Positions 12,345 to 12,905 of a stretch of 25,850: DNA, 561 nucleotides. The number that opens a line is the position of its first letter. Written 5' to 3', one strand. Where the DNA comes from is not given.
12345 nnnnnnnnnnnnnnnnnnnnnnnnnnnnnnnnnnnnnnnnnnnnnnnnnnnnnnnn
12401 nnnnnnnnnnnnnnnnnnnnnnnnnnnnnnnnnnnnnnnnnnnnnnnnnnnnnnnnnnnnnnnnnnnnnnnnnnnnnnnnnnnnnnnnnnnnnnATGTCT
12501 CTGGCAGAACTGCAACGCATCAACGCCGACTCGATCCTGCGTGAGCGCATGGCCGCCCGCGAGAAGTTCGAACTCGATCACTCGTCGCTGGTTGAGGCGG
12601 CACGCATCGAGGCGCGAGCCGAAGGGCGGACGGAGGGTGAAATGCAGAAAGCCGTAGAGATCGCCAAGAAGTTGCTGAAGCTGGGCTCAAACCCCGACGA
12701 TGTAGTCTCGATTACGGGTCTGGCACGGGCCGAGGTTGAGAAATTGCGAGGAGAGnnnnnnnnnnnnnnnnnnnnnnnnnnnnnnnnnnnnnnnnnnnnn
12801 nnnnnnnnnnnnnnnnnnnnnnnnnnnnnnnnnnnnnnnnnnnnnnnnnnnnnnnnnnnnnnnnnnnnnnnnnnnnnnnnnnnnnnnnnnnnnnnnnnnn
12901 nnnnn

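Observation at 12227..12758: Recent tandem duplication of the Rpn nuclease C-terminal (DUF4351-like) domain into an independent mini-ORF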

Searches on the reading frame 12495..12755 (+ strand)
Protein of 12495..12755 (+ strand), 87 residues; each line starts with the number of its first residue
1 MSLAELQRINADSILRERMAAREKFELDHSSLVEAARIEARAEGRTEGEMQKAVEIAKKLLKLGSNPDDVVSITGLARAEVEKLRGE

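Call 7: search_protein_families(library=pfam, proteins=[window:12495-12755:+], max_evalue=1)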
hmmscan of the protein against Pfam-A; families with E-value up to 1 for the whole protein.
window:12495-12755:+ (87 aa): 1 family
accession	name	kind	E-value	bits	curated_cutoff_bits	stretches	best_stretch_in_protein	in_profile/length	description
PF18074.6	PriA_C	-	0.16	13.3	26.9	1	40-86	8-53/95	Primosomal protein N C-terminal domain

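Call 8: search_protein_families(library=ncbifam, proteins=[window:12495-12755:+], max_evalue=1)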
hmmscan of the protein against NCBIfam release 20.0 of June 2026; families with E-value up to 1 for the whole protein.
window:12495-12755:+ (87 aa): 4 families
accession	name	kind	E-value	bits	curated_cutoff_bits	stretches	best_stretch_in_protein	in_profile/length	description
TIGR01784.1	T_den_put_tspse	subfamily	8.9e-07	29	52.1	1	7-84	200-273/273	Rpn family recombination-promoting nuclease/putative transposase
NF007361.0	PRK09857.1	equivalog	0.0087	15.5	583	1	44-81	250-287/292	recombination-promoting nuclease RpnA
NF000908.1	PRK00089.1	equivalog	0.03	13.6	237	1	7-85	184-263/291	GTPase Era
NF007418.0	PRK09956.1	equivalog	0.061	12.4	583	1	39-81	261-303/308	ISNCY family transposase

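Call 9: search_protein_families(library=padloc, proteins=[window:12495-12755:+], max_evalue=1)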
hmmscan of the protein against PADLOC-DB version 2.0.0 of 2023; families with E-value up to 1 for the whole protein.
window:12495-12755:+ (87 aa): 1 family
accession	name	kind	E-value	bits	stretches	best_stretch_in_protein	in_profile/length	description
PDLC03320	MTase_II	-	0.014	12.5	1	51-83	178-210/289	Type II methyltransferase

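Call 15: find_encoding_contigs(protein=window:12495-12755:+, flank=10000, max_places=10)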
Protein window:12495-12755:+ (87 aa): no gene with exactly this product is on record in the collection.

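Call 30: list_cluster_members(proteins=[P0001, window:12495-12755:+, window:12468-12755:+])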
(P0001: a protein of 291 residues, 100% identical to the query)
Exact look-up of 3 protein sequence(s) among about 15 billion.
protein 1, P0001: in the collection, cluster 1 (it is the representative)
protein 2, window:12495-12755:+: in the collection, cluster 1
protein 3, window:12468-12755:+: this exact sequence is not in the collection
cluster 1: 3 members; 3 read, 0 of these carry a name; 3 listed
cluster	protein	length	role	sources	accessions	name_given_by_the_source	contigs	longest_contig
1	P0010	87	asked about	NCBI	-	-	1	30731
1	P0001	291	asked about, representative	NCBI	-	-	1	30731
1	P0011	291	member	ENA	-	-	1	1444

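Call 36: find_homologous_proteins(query=window:12495-12755:+, max_evalue=0.001)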
Query window:12495-12755:+ (87 aa): 1 proteins with E <= 0.001 among 26 candidates.
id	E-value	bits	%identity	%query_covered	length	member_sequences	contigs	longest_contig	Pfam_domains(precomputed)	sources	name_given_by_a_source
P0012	5.0e-34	133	87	100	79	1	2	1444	PF27070.1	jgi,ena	-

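Call 37: find_encoding_contigs(protein=P0012, flank=10000)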
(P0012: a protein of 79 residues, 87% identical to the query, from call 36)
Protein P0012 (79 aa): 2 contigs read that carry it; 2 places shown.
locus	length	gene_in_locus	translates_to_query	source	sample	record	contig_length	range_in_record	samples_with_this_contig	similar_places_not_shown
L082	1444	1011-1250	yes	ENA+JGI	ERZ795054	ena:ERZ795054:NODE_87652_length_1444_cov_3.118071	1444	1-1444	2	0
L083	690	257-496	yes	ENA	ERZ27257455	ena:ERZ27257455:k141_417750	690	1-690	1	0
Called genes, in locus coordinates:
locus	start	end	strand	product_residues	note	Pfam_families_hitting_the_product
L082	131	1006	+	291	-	PF12784:PDDEXK_2, PF27070:HTH_Rpn_C (faint)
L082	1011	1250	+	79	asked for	PF27070:HTH_Rpn_C (weak)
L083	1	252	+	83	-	?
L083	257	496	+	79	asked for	PF27070:HTH_Rpn_C (weak)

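Call 48: predict_structure(alignment_id=A4)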
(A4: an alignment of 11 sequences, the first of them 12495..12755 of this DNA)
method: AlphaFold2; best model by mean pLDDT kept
length: 87 residues; sequences in the alignment: 11
mean_pLDDT: 80.8   pTM: 0.44
mean pLDDT of the five models: 80.8, 80.6, 79.3, 72.1, 72.1
residues with pLDDT >= 90: 2; 70-90: 77; 50-70: 8; < 50: 0
segments of 3 or more residues with pLDDT < 50: none
pLDDT, mean of each block of 10 residues (from residue 1): 74 81 80 75 73 87 87 87 82
secondary structure, 60 per line:
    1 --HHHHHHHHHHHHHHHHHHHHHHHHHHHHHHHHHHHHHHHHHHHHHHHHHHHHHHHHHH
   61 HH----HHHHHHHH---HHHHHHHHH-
elements in order: H3-62 H67-74 H78-86

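Call 51: fold_search(model_id=the predicted structure, library=pdb)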
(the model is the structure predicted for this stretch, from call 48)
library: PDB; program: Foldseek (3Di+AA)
matches with E <= 10: 384; with E <= 0.001: 0
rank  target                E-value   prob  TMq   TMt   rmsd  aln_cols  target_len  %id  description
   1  7th0                  3.1e-01  0.98  0.40  0.73   2.0        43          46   37  Escherichia coli RpnA-S (released 2023-03-29)
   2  2lvs_MODEL_1_A        8.6e-01  0.89  0.38  0.32   1.4        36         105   19  NMR solution structure of a CRISPR repeat binding protein (released 2013-01-23)
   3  7bca_A                8.6e-01  0.66  0.32  0.29   2.4        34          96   29  Crystal structure of the HTH DNA binding protein ArdK from R388 plasmid bound to a direct-repeat DNA element (released 2022-07-13)
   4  7bhy_A                8.6e-01  0.60  0.35  0.48   2.9        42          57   17  DNA-binding domain of DeoR in complex with the DNA operator (released 2021-11-10)
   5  8b4h_A                9.3e-01  0.84  0.36  0.09   2.3        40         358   22  IstA transposase cleaved donor complex (released 2023-05-03)
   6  2x48_A                9.9e-01  0.87  0.38  0.58   1.5        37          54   19  ORF 55 from Sulfolobus islandicus rudivirus 1 (released 2010-07-21)
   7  8q4d_A                1.1e+00  0.75  0.36  0.10   2.4        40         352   22  IstA-IstB(E167Q) Strand Transfer Complex (released 2024-07-10)
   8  6pax_A                1.4e+00  0.51  0.32  0.22   3.0        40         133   28  CRYSTAL STRUCTURE OF THE HUMAN PAX-6 PAIRED DOMAIN-DNA COMPLEX REVEALS A GENERAL MODEL FOR PAX PROTEIN-DNA INTERACTION (released 1999-07-13)
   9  2w48_D                1.4e+00  0.38  0.32  0.11   3.6        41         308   20  Crystal structure of the Full-length Sorbitol Operon Regulator SorC from Klebsiella pneumoniae (released 2009-05-05)
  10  7bcb_B                1.5e+00  0.51  0.33  0.30   2.4        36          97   28  Crystal structure of the HTH DNA binding protein ArdK from R388 plasmid bound to IR3 DNA (released 2022-01-12)
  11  4hri_B                1.5e+00  0.44  0.33  0.12   3.0        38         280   18  Crystal structure of HetR in complex with a 21-bp palindromic DNA at the upstream of the hetP promoter from Anabaena (released 2013-04-17)
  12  8r7y_B                1.5e+00  0.35  0.30  0.10   3.1        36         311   17  Deoxyribonucleoside regulator DeoR in complex with the DNA operator (released 2024-06-19)
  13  4go1_A                1.5e+00  0.33  0.30  0.10   3.1        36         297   25  Crystal Structure of full length transcription repressor LsrR from E. coli. (released 2013-04-24)
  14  5clv_M                1.5e+00  0.30  0.30  0.40   7.1        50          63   24  Crystal Structure of KorA-operator DNA complex (KorA-OA) (released 2016-04-06)
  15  7bhy_C                1.7e+00  0.63  0.38  0.56   1.9        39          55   18  DNA-binding domain of DeoR in complex with the DNA operator (released 2021-11-10)
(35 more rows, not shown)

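Call 65: search_protein_representatives(protein=window:12495-12755:+)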
Query: 87 residues. Proteins with E-value up to 0.001 (for the whole library): 401; up to 1e-10: 3; up to 1e-30: 1. The best 150 are listed.
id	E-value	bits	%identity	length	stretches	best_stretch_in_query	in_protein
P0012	1.6e-34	133.1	96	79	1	1-87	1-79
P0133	1.7e-18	82.3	33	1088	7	8-79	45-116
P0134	2.6e-14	69.0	40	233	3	20-84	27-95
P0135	2.3e-10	56.6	42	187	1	5-87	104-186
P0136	3.9e-10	55.8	35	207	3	29-87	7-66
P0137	1.5e-09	54.0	42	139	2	27-85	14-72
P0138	7.5e-09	51.8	46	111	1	16-84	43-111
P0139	1.7e-08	50.6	39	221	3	47-85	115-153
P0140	1.9e-08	50.5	49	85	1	14-85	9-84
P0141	5.4e-08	49.0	44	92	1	5-85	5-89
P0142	5.7e-08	49.0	46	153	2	37-85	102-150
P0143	7.7e-08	48.6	44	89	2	36-82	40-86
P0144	1.2e-07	47.9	37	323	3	43-85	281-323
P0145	1.3e-07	47.9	43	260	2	19-84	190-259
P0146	2.0e-07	47.3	40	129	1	7-84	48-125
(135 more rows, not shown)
